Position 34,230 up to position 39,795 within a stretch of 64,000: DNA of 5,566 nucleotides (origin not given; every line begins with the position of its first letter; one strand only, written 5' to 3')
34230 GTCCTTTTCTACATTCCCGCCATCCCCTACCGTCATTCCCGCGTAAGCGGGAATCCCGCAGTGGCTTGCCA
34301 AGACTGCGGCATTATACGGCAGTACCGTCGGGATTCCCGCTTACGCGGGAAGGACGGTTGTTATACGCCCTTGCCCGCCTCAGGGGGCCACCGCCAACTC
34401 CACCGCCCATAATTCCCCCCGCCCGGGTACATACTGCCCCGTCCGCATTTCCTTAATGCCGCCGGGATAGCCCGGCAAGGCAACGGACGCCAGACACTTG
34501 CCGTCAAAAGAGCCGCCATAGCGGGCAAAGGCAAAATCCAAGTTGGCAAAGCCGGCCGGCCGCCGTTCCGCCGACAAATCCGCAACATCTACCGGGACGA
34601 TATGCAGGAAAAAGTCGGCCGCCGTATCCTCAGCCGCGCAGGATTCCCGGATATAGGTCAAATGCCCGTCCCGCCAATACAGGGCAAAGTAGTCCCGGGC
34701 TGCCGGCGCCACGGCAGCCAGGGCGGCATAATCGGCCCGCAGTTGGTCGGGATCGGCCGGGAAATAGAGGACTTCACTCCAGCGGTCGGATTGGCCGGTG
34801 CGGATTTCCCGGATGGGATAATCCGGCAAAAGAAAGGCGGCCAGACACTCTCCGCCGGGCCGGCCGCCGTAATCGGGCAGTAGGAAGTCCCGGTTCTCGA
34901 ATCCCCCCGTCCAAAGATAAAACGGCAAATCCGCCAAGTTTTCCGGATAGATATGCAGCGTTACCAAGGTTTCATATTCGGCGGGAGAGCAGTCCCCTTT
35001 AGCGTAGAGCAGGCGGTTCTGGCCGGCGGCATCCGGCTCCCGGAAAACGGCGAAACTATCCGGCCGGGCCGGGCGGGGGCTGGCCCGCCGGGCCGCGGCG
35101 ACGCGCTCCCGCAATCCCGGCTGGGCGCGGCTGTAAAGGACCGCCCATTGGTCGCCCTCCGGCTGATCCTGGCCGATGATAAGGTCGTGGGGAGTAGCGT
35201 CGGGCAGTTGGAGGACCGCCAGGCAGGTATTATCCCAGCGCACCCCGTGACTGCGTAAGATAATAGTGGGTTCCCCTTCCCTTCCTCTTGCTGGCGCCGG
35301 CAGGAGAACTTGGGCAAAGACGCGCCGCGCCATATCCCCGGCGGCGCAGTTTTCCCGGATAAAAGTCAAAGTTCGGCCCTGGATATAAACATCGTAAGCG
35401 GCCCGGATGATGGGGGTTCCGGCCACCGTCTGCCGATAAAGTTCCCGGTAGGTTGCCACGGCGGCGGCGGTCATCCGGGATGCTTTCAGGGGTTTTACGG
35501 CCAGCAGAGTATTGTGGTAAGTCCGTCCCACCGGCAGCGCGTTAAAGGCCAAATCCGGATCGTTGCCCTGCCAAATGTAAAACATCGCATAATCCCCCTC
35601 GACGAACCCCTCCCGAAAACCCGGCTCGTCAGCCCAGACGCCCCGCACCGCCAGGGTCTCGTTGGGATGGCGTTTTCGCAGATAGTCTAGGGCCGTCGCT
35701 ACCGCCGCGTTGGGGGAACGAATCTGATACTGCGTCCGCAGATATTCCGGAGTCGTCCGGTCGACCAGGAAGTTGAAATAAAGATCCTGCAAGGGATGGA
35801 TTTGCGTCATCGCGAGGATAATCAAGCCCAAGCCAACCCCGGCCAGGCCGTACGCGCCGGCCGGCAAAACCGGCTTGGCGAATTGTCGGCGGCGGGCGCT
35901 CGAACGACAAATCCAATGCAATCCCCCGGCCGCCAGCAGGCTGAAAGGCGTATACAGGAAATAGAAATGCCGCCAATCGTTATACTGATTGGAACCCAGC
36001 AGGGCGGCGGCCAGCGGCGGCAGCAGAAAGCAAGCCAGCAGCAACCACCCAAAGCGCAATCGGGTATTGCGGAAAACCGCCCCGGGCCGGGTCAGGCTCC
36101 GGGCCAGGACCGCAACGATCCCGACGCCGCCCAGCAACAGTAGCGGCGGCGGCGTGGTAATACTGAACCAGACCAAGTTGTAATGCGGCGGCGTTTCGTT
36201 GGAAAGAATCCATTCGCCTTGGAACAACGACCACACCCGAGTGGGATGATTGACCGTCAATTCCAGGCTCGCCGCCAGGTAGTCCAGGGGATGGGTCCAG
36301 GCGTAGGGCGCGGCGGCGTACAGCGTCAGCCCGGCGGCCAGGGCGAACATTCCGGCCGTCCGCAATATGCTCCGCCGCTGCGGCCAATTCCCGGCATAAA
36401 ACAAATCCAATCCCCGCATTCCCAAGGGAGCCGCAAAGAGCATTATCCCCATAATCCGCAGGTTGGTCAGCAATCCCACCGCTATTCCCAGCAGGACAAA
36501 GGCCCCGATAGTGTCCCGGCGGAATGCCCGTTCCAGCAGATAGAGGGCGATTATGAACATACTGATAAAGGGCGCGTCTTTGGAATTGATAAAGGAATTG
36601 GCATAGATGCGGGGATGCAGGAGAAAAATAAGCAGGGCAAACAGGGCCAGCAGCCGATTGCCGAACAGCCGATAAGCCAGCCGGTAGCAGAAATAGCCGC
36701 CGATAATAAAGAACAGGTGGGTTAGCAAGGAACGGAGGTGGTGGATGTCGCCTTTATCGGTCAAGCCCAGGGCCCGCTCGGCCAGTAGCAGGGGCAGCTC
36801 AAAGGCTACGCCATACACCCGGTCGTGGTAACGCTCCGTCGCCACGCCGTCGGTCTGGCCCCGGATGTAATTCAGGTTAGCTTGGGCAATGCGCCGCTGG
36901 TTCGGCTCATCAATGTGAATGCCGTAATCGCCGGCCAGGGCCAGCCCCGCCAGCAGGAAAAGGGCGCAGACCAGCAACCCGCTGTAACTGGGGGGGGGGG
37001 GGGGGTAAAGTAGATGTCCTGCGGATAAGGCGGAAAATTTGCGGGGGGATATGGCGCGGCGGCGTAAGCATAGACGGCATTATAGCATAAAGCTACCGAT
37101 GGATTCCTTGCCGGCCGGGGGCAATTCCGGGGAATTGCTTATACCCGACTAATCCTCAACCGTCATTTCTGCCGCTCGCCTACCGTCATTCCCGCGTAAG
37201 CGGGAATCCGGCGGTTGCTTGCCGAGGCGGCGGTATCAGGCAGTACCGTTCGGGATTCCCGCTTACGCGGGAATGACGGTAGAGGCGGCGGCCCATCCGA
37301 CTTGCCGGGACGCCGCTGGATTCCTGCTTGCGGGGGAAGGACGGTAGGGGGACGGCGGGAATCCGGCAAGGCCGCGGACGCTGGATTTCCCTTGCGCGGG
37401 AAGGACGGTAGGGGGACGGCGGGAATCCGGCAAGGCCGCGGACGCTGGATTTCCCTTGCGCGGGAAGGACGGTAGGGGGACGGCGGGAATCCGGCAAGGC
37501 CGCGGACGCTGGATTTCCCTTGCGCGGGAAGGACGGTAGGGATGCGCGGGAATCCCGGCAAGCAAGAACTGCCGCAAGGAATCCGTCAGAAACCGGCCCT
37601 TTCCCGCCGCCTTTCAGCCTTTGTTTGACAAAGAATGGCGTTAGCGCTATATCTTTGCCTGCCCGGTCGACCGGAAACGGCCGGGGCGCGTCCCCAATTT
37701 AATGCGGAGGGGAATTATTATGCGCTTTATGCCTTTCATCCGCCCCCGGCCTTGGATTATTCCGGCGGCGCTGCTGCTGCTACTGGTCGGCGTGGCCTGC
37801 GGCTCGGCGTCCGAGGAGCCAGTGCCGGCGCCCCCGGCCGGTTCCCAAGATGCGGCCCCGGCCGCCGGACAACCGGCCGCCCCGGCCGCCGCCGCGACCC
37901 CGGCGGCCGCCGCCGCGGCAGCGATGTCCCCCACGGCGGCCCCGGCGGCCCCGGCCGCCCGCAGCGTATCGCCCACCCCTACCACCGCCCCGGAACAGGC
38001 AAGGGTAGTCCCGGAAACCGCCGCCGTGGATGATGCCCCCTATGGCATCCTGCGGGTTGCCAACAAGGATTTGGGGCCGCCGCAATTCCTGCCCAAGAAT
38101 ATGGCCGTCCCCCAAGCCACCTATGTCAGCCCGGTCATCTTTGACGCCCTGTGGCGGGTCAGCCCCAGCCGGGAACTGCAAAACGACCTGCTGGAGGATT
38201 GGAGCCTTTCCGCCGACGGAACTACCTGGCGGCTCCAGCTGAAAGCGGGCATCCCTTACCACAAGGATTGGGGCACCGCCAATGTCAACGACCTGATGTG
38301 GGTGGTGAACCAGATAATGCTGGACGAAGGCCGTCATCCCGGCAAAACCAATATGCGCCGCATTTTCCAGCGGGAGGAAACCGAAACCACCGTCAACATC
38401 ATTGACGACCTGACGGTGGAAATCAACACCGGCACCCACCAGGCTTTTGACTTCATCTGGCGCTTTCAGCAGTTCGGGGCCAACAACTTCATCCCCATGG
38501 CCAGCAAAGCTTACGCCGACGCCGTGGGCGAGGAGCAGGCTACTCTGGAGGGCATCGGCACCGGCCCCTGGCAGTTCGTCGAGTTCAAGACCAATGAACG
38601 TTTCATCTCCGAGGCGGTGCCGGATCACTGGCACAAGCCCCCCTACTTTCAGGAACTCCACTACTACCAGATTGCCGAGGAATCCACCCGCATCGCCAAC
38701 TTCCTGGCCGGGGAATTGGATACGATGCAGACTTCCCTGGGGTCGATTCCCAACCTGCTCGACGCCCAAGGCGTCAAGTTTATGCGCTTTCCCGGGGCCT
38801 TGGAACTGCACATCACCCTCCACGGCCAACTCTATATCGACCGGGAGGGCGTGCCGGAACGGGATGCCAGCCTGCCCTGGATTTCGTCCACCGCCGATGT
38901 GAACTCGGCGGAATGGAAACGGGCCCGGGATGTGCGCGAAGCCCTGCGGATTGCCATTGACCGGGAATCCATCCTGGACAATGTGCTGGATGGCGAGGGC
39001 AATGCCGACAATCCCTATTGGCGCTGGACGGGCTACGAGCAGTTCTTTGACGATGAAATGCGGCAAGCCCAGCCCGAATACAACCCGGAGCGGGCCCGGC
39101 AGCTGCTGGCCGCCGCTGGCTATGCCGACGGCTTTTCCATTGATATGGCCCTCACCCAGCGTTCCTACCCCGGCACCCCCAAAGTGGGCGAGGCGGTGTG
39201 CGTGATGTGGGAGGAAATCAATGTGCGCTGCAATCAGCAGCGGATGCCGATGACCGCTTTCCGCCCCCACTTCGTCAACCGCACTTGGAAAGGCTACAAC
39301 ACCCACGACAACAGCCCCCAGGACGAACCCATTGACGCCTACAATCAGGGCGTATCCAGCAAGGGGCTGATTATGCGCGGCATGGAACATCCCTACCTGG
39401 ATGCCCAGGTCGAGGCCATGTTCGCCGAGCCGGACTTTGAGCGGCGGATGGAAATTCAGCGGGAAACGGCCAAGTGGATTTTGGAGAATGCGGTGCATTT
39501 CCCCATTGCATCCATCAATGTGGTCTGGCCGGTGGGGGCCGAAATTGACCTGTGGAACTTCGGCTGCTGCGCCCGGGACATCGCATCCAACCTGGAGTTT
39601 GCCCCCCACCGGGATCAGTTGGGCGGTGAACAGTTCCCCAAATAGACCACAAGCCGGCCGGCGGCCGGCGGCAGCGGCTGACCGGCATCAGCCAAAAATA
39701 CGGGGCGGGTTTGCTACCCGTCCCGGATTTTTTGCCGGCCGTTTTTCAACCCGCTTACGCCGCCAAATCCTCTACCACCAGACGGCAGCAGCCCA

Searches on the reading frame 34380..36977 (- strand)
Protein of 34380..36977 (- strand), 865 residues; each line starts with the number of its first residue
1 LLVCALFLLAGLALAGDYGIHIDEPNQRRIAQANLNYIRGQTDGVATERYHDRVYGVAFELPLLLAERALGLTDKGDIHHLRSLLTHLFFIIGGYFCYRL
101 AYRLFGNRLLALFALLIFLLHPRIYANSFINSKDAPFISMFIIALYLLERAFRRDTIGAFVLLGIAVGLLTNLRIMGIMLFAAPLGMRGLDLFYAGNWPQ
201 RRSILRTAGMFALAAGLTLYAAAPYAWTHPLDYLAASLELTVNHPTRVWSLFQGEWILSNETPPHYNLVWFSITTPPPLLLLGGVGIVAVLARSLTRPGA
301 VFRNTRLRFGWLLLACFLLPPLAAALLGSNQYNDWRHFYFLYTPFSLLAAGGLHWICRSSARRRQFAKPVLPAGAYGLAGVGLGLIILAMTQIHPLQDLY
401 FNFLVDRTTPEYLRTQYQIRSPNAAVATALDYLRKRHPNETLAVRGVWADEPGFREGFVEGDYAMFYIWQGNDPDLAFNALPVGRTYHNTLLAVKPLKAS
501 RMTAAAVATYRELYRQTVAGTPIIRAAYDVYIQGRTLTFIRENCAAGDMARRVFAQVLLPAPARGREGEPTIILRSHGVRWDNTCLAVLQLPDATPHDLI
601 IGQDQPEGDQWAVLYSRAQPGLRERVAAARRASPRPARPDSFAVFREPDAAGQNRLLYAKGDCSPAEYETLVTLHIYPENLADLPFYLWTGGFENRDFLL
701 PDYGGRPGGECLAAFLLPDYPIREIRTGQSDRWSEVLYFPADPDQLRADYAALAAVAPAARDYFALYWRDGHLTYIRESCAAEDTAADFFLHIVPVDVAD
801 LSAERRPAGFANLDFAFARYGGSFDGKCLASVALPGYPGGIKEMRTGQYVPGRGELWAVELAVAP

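Call 4: search_protein_families(library=pfam, proteins=[window:34380-36977:-], max_evalue=1)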
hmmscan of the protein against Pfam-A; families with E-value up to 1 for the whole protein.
window:34380-36977:- (865 aa): 2 families
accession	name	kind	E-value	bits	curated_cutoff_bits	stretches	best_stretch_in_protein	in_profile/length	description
PF13231.12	PMT_2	-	3e-09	37.7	26.1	1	85-225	27-157/160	Dolichyl-phosphate-mannose-protein mannosyltransferase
PF02366.24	PMT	-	0.00027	21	22.7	1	86-182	89-190/245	Dolichyl-phosphate-mannose-protein mannosyltransferase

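Call 5: search_protein_families(library=ncbifam, proteins=[window:34380-36977:-], max_evalue=1)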
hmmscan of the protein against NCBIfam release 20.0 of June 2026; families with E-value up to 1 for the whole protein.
window:34380-36977:- (865 aa): 1 family
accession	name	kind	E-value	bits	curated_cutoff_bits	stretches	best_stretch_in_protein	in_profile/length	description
NF009784.2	PRK13279.1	equivalog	0.077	11.6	567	1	91-169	92-174/539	lipid IV(A) 4-amino-4-deoxy-L-arabinosyltransferase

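Call 78: find_homologous_proteins(query=window:34380-36977:-, max_evalue=1e-100)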
Query window:34380-36977:- (865 aa): 1876 proteins with E <= 1e-100 among 8000 candidates; the best 120 are listed.
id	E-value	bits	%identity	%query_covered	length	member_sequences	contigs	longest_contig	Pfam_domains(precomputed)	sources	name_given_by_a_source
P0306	0.0e+0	1996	100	100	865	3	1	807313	PF13231.13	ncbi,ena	-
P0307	0.0e+0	1849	62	98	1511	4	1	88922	PF13231.13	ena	-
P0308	0.0e+0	1832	84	100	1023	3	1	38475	PF13231.13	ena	-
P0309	0.0e+0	1788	62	98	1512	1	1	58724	PF13231.13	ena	-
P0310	0.0e+0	1784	62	100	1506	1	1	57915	PF13231.13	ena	-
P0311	0.0e+0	1724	80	98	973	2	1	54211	PF13231.13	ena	-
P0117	0.0e+0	1703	63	98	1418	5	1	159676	PF13231.13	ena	-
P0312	0.0e+0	1697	86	100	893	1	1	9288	PF13231.13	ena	-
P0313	0.0e+0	1690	85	100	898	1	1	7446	PF13231.13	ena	-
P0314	0.0e+0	1690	85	99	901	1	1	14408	PF02366.25,PF13231.13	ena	-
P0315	0.0e+0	1686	85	100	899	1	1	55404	PF13231.13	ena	-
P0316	0.0e+0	1683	86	100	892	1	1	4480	PF13231.13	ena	-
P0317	0.0e+0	1683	86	100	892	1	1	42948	PF13231.13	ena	-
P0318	0.0e+0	1678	83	94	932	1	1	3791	PF13231.13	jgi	-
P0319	0.0e+0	1653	83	100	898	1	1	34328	PF13231.13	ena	-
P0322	0.0e+0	1643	83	100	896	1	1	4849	PF13231.13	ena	-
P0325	0.0e+0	1635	84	98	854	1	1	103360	PF02366.25,PF13231.13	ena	-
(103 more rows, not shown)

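Call 80: find_encoding_contigs(protein=P0311, flank=1500, max_places=2)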
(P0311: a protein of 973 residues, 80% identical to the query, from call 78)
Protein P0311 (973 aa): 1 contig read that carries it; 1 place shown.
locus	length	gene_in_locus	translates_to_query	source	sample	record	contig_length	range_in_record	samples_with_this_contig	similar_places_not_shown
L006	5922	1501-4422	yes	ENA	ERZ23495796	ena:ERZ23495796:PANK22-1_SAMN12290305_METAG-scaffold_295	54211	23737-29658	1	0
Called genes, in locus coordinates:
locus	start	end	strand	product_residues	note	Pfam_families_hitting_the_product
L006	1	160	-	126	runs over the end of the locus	-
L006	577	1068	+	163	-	PF13085:Fer2_3 (weak), PF00111:Fer2, PF01799:Fer2_2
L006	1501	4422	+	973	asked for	PF13231:PMT_2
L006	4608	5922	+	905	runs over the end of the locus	PF13231:PMT_2 (weak)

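Call 81: find_encoding_contigs(protein=P0325, flank=1500, max_places=2)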
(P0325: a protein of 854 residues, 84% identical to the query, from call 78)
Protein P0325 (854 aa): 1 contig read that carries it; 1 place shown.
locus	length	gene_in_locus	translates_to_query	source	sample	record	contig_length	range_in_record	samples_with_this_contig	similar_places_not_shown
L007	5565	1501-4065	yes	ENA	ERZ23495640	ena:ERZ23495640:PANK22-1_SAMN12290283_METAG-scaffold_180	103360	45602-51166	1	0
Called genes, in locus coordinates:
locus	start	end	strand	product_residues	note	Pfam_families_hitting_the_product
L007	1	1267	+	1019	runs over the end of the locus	PF13231:PMT_2 (weak)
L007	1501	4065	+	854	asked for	PF02366:PMT (weak), PF13231:PMT_2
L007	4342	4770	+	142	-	PF00903:Glyoxalase, PF13669:Glyoxalase_4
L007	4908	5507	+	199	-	-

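Call 82: find_encoding_contigs(protein=P0322, flank=1500, max_places=2)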
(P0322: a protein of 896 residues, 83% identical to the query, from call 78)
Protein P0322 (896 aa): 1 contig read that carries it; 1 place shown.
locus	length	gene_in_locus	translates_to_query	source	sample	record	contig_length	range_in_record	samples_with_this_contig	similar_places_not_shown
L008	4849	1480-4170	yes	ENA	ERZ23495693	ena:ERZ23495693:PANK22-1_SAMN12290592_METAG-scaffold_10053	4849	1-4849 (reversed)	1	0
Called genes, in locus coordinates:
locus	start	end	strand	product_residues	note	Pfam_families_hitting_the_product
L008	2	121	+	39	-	?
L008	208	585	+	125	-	PF02609:Exonuc_VII_S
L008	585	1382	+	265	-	PF00551:Formyl_trans_N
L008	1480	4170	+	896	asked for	PF13231:PMT_2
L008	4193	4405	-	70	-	-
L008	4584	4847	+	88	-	?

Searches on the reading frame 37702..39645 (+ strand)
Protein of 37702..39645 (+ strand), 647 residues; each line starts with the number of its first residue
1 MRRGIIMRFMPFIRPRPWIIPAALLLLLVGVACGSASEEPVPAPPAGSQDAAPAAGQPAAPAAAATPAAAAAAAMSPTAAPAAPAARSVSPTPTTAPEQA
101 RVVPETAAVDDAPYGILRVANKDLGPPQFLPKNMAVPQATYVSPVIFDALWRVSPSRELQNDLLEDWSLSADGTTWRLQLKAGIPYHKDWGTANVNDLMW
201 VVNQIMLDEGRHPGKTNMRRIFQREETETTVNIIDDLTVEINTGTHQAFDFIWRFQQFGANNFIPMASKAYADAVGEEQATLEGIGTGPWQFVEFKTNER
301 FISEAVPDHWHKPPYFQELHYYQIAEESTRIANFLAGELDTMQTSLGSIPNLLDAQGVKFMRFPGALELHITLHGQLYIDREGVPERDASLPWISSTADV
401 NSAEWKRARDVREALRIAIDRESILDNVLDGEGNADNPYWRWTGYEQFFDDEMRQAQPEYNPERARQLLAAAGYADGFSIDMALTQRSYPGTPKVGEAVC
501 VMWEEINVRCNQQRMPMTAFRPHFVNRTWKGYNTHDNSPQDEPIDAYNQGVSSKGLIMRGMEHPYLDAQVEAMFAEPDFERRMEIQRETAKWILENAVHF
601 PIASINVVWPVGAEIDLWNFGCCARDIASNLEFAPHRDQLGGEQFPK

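Call 38: search_protein_families(library=pfam, proteins=[window:37702-39645:+], max_evalue=0.00001)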
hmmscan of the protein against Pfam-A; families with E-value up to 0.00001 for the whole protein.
window:37702-39645:+ (647 aa): 1 family
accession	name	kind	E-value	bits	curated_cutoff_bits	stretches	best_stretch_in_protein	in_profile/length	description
PF00496.27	SBP_bac_5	-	2.6e-46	158.9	32.4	1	158-537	1-332/368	Bacterial extracellular solute-binding proteins, family 5 Middle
